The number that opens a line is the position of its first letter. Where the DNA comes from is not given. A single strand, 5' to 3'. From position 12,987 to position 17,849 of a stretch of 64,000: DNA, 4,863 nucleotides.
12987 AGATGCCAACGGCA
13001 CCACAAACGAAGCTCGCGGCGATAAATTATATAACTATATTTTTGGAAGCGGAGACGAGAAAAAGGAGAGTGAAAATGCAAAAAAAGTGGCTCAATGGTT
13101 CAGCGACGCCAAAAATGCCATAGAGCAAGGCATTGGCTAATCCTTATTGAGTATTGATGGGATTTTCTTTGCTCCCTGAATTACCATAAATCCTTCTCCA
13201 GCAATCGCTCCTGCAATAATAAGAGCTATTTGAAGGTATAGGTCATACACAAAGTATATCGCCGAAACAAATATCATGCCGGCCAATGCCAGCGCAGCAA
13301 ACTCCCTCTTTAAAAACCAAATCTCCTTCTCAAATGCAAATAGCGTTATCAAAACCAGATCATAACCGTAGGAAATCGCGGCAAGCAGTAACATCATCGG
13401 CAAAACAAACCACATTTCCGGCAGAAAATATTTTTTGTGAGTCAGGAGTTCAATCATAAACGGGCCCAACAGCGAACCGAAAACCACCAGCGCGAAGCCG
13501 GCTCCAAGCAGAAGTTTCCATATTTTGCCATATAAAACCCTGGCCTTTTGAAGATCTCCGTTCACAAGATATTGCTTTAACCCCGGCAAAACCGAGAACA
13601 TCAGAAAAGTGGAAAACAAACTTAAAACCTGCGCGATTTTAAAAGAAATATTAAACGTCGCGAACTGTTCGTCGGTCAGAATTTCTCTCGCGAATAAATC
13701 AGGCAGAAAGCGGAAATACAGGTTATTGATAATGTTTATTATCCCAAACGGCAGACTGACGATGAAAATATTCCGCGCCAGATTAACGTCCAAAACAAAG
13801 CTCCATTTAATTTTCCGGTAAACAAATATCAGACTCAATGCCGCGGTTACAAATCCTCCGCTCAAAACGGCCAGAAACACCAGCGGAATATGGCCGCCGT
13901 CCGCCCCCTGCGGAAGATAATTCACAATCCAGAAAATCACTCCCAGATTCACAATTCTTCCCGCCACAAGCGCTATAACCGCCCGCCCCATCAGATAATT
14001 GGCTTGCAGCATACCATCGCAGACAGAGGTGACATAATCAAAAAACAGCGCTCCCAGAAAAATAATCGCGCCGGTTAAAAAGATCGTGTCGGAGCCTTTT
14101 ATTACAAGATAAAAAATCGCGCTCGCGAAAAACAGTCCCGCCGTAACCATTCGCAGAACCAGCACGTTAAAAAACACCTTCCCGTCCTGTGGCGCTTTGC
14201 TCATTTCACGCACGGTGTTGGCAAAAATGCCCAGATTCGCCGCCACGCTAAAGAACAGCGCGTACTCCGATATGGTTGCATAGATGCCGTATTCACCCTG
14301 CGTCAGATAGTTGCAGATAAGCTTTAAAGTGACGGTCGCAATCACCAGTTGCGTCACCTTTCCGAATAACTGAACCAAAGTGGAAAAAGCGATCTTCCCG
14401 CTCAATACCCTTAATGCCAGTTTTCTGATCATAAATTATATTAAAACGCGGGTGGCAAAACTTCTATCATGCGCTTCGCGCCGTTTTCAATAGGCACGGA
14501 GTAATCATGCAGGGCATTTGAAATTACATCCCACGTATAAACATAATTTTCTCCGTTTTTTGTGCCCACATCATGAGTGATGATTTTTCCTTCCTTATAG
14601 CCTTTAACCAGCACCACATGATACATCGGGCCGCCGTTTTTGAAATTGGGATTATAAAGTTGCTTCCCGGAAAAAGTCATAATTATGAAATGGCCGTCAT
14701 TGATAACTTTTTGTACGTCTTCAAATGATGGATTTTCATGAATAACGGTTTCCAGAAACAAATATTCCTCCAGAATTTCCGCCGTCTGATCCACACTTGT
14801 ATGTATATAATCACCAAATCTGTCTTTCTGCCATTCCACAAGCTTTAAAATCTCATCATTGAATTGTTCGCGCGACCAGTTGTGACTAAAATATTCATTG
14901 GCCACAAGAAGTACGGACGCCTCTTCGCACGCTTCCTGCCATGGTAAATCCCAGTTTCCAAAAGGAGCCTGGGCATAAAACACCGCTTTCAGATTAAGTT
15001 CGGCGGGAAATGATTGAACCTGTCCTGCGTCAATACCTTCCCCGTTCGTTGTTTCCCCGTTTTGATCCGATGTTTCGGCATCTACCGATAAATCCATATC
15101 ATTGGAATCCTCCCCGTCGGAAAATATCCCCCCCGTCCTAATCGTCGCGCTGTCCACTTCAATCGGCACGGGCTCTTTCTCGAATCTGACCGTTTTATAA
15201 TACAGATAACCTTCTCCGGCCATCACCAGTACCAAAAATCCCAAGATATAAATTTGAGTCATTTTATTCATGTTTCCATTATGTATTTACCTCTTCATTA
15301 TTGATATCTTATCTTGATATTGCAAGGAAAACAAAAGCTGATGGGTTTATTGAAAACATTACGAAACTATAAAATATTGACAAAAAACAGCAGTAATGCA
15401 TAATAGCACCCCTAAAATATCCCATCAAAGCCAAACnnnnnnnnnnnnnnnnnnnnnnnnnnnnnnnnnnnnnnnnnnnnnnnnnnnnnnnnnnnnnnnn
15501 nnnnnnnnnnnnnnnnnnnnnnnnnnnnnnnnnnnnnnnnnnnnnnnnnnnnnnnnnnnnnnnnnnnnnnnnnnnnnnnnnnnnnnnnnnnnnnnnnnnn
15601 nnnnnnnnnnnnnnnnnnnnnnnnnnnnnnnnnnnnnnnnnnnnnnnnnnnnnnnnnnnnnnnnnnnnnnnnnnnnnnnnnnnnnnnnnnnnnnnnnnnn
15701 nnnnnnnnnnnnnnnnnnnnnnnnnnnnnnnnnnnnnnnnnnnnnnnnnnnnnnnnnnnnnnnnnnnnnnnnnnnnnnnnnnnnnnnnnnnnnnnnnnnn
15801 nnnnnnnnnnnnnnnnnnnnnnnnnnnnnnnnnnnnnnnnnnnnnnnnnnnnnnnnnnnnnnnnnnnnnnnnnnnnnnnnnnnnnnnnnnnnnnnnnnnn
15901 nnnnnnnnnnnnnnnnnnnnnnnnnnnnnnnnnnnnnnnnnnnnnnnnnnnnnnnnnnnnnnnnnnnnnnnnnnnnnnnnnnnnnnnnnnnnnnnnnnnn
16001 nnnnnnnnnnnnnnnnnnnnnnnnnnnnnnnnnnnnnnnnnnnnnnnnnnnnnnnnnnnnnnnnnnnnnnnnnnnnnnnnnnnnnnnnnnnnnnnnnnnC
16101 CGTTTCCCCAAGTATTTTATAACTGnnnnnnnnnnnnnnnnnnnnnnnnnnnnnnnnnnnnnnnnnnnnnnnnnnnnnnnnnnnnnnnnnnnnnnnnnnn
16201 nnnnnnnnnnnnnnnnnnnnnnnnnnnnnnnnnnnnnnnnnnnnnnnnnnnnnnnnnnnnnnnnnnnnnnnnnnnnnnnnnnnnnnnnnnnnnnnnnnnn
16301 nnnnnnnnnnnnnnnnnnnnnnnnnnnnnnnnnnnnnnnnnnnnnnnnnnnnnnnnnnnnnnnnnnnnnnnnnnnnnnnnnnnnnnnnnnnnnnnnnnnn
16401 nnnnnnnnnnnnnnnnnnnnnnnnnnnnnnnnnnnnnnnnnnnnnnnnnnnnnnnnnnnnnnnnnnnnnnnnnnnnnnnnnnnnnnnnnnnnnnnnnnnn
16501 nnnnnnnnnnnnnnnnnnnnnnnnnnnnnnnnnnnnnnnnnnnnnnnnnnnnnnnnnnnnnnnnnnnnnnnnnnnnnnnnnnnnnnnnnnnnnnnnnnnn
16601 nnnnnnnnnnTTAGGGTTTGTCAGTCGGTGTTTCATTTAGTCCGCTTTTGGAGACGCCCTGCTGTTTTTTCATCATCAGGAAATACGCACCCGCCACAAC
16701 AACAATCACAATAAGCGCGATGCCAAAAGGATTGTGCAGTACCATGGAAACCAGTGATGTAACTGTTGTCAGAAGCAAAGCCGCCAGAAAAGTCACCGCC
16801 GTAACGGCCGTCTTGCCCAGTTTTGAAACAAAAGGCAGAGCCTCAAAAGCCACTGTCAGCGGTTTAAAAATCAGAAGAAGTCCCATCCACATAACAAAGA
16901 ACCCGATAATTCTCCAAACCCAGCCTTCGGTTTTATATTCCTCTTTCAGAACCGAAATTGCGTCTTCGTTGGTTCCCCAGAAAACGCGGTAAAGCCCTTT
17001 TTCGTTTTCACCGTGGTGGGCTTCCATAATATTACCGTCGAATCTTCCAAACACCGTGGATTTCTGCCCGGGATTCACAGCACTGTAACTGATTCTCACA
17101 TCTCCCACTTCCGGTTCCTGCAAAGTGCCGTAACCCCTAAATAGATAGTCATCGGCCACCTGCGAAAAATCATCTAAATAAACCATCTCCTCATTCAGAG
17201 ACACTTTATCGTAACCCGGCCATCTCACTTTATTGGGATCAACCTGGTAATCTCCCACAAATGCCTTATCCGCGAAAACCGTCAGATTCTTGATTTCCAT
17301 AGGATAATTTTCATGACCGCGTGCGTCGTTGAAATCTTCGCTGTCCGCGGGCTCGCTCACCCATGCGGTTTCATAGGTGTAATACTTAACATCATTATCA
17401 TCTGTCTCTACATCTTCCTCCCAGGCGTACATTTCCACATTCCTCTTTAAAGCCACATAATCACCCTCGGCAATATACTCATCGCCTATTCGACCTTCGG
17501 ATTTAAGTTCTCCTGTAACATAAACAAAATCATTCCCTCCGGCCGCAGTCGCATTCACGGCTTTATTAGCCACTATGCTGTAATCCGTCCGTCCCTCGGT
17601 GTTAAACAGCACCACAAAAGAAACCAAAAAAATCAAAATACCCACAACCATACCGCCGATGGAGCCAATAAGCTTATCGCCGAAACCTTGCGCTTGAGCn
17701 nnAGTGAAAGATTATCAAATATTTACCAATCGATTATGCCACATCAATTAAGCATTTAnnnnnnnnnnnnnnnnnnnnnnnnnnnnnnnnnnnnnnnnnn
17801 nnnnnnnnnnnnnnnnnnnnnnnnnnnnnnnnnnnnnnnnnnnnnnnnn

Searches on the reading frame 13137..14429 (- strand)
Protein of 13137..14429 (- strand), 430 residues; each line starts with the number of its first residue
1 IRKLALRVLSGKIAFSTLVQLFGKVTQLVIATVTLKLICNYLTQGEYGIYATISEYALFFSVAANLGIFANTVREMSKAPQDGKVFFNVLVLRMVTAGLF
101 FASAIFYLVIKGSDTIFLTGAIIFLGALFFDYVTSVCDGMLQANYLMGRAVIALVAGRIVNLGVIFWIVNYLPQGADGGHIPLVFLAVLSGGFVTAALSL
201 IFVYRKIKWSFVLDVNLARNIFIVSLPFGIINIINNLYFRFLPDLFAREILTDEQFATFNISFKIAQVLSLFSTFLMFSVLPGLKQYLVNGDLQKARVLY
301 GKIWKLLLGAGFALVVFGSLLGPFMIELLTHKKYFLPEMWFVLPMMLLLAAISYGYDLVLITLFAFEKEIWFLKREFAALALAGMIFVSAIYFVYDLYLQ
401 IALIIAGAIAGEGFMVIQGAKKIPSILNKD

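Call 17: search_protein_families(library=pfam, proteins=[window:13137-14429:-], max_evalue=0.001)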
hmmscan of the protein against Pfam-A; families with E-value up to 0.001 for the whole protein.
window:13137-14429:- (430 aa): 1 family
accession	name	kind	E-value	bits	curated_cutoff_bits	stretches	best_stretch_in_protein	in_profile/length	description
PF01943.22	Polysacc_synt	-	1.8e-09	37.9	28.2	1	17-282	5-268/274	Polysaccharide biosynthesis protein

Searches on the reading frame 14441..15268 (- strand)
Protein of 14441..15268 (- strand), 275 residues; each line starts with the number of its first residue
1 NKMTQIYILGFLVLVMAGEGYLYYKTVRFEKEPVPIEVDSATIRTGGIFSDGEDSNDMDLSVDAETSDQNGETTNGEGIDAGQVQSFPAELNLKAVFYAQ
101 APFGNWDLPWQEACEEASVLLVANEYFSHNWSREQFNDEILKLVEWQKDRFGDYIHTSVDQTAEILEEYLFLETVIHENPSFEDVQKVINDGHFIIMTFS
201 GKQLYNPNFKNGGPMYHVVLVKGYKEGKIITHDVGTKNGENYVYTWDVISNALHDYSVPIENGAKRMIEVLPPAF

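Call 95: search_protein_families(library=pfam, proteins=[window:14441-15268:-], max_evalue=0.0001)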
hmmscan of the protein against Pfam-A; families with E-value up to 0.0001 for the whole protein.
window:14441-15268:- (275 aa): 1 family
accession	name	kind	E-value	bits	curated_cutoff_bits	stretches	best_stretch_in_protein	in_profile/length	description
PF13529.12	Peptidase_C39_2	-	7.2e-07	30.3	24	1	111-233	13-141/143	Peptidase_C39 like family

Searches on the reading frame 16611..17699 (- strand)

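Call 94: search_protein_families(library=pfam, proteins=[window:16611-17699:-], max_evalue=0.0001)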
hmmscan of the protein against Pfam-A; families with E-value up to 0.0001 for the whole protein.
window:16611-17699:- (362 aa): 1 family
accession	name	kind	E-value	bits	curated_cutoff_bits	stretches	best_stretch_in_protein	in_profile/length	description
PF07787.17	TMEM43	-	5.2e-42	144.4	23.3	1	90-324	1-250/250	Transmembrane protein 43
